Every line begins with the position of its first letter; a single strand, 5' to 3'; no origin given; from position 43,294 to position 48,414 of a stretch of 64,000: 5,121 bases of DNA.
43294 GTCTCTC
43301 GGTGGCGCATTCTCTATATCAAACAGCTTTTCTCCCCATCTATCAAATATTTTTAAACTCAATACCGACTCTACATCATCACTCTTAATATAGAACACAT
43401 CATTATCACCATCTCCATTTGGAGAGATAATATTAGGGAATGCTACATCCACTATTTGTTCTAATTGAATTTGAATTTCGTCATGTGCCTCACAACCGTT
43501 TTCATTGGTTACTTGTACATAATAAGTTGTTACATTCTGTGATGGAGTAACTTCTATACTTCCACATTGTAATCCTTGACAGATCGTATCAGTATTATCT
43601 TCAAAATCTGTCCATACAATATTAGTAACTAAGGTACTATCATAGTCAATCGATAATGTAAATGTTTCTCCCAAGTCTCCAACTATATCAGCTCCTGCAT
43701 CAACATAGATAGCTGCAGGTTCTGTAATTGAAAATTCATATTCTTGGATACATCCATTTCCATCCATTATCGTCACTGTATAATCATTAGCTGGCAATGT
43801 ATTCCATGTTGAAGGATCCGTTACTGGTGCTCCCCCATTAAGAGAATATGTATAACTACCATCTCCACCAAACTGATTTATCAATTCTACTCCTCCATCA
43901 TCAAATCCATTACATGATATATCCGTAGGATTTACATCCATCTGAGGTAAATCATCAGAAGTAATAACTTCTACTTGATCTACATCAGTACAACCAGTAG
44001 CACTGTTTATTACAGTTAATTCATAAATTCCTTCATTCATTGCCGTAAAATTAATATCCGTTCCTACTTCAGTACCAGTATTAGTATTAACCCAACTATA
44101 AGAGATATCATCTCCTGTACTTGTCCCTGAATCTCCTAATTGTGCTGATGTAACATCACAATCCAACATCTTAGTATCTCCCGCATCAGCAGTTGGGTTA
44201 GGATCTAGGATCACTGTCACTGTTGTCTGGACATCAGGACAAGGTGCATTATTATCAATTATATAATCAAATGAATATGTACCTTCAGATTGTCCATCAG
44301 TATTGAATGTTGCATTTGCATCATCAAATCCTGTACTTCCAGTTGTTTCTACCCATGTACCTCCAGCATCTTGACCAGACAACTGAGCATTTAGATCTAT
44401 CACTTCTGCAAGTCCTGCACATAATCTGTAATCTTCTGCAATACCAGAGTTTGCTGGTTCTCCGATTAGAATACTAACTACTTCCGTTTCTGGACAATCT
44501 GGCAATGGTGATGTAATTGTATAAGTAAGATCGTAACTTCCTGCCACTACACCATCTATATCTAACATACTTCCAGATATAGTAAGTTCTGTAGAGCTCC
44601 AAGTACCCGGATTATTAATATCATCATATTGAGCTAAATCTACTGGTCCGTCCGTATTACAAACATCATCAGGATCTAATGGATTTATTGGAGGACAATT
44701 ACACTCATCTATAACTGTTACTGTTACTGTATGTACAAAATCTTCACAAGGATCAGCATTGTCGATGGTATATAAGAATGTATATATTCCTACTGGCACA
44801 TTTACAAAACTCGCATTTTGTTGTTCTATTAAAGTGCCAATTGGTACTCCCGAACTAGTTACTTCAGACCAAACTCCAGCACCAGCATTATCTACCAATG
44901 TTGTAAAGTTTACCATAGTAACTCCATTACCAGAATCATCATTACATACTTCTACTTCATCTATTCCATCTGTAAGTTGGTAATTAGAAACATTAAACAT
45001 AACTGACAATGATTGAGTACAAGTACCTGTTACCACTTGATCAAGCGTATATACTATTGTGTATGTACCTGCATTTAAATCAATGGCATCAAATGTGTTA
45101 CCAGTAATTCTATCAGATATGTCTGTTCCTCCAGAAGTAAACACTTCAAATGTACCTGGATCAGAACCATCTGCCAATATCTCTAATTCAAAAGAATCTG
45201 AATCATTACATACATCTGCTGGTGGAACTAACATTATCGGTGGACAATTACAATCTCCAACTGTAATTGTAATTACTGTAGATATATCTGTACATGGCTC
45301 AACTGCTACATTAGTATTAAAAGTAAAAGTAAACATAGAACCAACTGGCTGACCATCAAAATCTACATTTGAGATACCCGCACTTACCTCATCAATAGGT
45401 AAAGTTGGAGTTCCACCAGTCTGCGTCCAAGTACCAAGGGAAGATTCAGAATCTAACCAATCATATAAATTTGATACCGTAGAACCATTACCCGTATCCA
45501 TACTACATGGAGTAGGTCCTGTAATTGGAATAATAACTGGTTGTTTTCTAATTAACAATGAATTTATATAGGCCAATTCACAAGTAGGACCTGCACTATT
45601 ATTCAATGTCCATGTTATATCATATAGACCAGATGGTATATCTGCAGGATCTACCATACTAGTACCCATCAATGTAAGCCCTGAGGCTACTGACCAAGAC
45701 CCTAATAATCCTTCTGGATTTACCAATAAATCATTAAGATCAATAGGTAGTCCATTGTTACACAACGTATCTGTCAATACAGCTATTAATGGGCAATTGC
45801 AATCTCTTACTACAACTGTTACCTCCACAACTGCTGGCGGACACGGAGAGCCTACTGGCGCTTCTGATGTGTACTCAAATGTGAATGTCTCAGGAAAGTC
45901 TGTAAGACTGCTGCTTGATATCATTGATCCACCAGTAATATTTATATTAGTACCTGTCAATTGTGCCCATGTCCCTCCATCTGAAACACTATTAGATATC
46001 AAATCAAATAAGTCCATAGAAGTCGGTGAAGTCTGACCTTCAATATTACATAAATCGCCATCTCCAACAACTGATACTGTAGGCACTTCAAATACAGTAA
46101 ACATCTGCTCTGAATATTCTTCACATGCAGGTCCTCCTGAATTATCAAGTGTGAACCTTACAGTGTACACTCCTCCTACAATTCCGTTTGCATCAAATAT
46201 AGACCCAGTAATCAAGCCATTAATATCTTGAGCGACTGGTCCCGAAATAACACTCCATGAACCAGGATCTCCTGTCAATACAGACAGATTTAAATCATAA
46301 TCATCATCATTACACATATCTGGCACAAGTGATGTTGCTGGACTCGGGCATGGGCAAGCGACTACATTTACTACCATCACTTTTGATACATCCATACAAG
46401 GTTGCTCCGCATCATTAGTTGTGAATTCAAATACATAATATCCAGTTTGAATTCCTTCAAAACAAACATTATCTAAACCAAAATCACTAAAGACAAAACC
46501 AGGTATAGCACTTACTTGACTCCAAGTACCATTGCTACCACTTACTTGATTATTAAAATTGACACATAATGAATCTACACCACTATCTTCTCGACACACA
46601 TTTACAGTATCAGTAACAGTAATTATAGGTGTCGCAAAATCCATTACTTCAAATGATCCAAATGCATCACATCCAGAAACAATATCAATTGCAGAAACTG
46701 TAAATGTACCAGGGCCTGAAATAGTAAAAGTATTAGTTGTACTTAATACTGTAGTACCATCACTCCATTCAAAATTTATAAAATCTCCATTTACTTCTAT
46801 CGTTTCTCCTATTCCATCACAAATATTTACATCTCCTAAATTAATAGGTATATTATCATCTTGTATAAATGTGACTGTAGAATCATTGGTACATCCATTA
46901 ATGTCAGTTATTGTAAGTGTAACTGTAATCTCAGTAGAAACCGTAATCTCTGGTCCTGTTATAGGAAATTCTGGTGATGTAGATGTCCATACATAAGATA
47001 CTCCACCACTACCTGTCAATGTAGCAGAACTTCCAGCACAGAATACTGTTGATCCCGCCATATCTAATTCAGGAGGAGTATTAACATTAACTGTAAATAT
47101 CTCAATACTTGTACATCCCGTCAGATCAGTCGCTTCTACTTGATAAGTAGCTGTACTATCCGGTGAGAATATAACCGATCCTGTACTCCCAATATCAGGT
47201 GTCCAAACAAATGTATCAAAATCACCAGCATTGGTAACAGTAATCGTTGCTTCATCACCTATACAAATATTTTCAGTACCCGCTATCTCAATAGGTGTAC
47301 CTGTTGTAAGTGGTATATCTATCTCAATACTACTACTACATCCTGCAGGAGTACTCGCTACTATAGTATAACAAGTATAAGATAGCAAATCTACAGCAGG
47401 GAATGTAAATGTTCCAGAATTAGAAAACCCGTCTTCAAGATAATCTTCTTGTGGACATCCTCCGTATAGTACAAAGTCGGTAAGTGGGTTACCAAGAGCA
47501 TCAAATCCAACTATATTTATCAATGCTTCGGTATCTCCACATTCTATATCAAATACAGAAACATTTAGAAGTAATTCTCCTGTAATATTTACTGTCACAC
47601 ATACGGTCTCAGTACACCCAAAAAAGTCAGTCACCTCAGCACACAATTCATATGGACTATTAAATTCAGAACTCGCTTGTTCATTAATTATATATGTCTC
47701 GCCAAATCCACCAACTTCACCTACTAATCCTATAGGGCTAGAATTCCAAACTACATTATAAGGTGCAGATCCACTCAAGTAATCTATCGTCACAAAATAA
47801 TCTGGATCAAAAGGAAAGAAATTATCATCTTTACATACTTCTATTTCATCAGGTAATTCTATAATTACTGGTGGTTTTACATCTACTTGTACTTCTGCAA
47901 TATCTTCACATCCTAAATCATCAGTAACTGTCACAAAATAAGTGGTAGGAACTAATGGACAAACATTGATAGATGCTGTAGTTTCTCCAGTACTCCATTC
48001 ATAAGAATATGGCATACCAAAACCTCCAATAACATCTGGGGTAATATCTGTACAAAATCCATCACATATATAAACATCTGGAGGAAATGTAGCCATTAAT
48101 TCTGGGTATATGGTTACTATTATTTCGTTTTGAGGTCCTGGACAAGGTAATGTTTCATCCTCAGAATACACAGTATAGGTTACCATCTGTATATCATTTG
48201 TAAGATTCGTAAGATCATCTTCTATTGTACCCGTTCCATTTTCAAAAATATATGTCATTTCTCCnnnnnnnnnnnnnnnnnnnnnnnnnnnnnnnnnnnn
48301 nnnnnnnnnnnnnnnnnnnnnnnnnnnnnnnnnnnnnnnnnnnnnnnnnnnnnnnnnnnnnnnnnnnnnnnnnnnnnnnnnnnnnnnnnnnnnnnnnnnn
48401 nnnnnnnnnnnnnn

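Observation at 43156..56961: Giant 4,601-codon ORF: tripartite T9SS type-B cargo filling a fifth of the window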

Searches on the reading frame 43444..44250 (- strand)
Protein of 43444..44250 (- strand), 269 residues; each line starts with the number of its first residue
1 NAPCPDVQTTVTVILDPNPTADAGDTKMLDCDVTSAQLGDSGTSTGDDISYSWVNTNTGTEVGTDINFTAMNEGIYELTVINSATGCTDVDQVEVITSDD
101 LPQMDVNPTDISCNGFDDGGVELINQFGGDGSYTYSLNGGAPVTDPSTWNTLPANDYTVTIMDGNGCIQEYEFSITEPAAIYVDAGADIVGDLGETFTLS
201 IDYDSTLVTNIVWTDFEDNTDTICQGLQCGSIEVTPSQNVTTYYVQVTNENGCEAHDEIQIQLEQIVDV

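Call 17: search_protein_families(library=pfam, proteins=[window:43444-44250:-], max_evalue=1)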
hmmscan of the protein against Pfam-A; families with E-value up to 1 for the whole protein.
window:43444-44250:- (269 aa): 3 families
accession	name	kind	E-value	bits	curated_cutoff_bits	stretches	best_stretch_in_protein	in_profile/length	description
PF13573.12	SprB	-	1e-06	28.7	28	1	107-141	3-36/37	SprB repeat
PF19081.6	Ig_7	-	0.00017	22.2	27.3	1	195-262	16-79/84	Ig-like domain CHU_C associated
PF22352.2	K319L-like_PKD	-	0.089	13.2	27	1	33-96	11-83/84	K319L-like, PKD domain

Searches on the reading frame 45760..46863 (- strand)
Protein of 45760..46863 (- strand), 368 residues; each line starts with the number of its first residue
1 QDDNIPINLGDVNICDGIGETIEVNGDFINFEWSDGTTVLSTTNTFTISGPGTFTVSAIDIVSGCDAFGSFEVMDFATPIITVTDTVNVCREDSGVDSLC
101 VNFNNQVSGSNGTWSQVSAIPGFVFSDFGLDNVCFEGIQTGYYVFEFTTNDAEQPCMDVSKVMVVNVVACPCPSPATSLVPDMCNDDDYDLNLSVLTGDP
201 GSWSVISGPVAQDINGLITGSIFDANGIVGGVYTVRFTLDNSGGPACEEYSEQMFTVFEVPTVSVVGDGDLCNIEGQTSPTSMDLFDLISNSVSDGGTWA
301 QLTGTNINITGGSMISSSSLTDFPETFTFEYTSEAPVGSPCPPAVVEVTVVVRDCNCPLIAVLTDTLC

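Call 17: search_protein_families(library=pfam, proteins=[window:45760-46863:-], max_evalue=1)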
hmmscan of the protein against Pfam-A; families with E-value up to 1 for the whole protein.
window:45760-46863:- (368 aa): 1 family
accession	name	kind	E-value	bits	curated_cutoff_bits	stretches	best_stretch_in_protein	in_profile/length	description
PF22352.2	K319L-like_PKD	-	0.0031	17.9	27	1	113-160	32-80/84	K319L-like, PKD domain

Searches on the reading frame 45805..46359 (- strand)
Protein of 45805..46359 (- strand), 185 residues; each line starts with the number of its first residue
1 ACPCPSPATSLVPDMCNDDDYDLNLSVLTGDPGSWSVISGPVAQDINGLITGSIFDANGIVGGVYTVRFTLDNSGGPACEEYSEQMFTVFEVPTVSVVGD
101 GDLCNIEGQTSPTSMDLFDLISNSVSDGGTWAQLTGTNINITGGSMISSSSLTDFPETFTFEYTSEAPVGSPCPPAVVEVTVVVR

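Call 63: search_solved_structures(query=A5, max_evalue=5)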
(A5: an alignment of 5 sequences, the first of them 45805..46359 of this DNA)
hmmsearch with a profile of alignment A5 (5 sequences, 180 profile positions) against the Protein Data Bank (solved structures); distinct sequences matched with E-value up to 5: 9.
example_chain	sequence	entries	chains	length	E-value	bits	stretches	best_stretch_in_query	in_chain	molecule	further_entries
7b5h_AA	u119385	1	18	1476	0.00026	24.1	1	10-92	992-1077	All3314 protein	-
5eqx_A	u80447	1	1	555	0.11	15.5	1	2-91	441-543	Desmoglein-3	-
2yrl_A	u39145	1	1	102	0.17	14.9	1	125-165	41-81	KIAA1837 protein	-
5j5j_A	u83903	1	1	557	0.6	13.1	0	2-87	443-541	Desmocollin-2,Desmoglein-2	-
5erd_A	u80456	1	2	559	0.6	13.1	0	2-87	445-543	Desmoglein-2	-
7a7d_A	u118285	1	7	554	0.65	13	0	2-87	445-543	Desmoglein-2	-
1r6d_A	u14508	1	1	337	1.1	12.3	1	84-131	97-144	TDP-glucose-4,6-dehydratase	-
1nex_B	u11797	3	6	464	1.2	12.2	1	108-173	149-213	CDC4 protein | Cell division control protein 4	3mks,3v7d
2qry_A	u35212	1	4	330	1.3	12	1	113-171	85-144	Thiamine-binding periplasmic protein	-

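Call 64: search_protein_families(library=pfam, alignment_id=A5, max_evalue=1)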
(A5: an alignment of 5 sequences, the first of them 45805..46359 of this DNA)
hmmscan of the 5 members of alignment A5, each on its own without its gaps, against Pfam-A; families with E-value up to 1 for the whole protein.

A. member 1, window:45805-46359:- (185 aa): 0 families

B. families by the number of members that match (of 5 scanned): 5 families
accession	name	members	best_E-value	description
PF22352.2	K319L-like_PKD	1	0.0046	K319L-like, PKD domain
PF06193.16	Orthopox_A5L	1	0.021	Orthopoxvirus A5L protein-like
PF07495.19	Y_Y_Y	1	0.04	Y_Y_Y domain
PF25354.1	Ig_NUP210_16th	1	0.14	NUP210-like, Ig-like domain 16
PF16403.11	Bact_surface_Ig-like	1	0.18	Bacterial surface protein, Ig-like domain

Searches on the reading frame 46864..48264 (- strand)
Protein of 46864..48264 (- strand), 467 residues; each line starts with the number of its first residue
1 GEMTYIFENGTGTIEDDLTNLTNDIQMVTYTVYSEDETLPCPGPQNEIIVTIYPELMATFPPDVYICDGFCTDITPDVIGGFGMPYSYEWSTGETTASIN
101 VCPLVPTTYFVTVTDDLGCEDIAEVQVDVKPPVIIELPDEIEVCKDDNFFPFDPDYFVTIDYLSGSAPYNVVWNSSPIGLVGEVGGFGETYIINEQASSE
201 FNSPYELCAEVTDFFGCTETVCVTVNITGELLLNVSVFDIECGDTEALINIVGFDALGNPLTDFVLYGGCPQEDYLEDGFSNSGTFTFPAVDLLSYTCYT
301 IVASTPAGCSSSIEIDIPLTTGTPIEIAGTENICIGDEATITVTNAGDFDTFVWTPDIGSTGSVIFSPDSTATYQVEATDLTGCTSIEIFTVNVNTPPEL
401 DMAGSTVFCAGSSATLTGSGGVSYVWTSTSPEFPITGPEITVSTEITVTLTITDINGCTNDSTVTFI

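Call 17: search_protein_families(library=pfam, proteins=[window:46864-48264:-], max_evalue=1)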
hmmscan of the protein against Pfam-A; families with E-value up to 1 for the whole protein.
window:46864-48264:- (467 aa): 3 families
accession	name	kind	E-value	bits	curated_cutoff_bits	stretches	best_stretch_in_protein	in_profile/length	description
PF19081.6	Ig_7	-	2e-05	25.2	27.3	1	328-398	7-84/84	Ig-like domain CHU_C associated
PF19406.5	PKD_5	-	0.004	17.5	25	1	6-55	39-87/88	PKD-like domain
PF22352.2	K319L-like_PKD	-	0.049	14.1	27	0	92-129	45-84/84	K319L-like, PKD domain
